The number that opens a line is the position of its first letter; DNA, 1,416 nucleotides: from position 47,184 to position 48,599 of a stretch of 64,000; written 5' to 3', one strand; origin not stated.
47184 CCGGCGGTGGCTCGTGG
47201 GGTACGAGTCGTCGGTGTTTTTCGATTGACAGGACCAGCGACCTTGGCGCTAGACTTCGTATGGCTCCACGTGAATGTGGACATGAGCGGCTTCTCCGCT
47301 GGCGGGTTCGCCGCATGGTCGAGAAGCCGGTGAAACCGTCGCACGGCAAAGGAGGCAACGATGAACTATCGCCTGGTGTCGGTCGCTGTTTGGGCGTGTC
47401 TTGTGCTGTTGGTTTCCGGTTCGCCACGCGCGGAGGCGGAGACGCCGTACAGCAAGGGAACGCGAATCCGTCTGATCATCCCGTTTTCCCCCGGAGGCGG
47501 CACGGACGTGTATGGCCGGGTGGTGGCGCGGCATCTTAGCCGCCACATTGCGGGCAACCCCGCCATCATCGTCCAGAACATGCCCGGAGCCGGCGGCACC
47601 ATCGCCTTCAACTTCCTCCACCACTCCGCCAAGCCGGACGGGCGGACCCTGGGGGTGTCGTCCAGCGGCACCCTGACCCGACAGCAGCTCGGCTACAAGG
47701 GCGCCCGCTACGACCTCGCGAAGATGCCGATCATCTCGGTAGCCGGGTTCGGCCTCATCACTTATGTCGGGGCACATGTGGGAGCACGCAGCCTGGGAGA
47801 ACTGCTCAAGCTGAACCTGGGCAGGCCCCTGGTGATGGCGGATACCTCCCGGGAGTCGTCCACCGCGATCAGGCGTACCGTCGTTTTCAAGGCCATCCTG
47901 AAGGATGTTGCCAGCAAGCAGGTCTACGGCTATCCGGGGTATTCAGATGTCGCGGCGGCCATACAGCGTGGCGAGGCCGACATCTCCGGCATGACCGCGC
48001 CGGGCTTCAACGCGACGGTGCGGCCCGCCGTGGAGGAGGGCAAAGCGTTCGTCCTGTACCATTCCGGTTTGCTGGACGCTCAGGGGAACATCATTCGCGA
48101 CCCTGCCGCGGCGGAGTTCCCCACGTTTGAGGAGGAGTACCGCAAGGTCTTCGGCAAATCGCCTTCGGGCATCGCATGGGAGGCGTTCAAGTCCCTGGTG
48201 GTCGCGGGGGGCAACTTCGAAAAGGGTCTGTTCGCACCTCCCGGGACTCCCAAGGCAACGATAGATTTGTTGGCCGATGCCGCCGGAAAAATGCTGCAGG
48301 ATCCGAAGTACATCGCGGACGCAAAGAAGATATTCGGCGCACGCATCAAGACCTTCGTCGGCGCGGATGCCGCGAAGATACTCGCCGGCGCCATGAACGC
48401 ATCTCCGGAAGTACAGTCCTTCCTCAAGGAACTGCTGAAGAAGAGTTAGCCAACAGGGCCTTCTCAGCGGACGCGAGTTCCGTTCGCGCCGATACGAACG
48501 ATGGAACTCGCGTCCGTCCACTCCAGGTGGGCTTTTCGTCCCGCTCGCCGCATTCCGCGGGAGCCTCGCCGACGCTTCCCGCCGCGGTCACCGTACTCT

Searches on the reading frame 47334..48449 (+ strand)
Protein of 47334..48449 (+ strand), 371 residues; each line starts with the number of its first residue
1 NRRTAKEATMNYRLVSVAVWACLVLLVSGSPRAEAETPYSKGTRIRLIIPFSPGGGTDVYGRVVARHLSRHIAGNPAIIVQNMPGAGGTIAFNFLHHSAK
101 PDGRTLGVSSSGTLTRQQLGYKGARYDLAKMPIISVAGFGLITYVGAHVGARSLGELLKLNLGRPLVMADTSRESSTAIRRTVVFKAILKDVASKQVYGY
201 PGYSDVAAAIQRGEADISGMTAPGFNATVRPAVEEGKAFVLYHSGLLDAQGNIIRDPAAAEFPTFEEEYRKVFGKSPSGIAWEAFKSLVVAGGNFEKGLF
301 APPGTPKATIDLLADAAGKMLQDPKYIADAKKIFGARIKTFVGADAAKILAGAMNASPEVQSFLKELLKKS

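Call 95: search_protein_families(library=pfam, proteins=[window:47334-48449:+], max_evalue=0.01)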
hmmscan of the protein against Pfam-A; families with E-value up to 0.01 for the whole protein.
window:47334-48449:+ (371 aa): 1 family
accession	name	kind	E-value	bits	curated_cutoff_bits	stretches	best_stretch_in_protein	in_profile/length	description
PF03401.19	TctC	-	2.3e-09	37.6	27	1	62-228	3-166/274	Tripartite tricarboxylate transporter family receptor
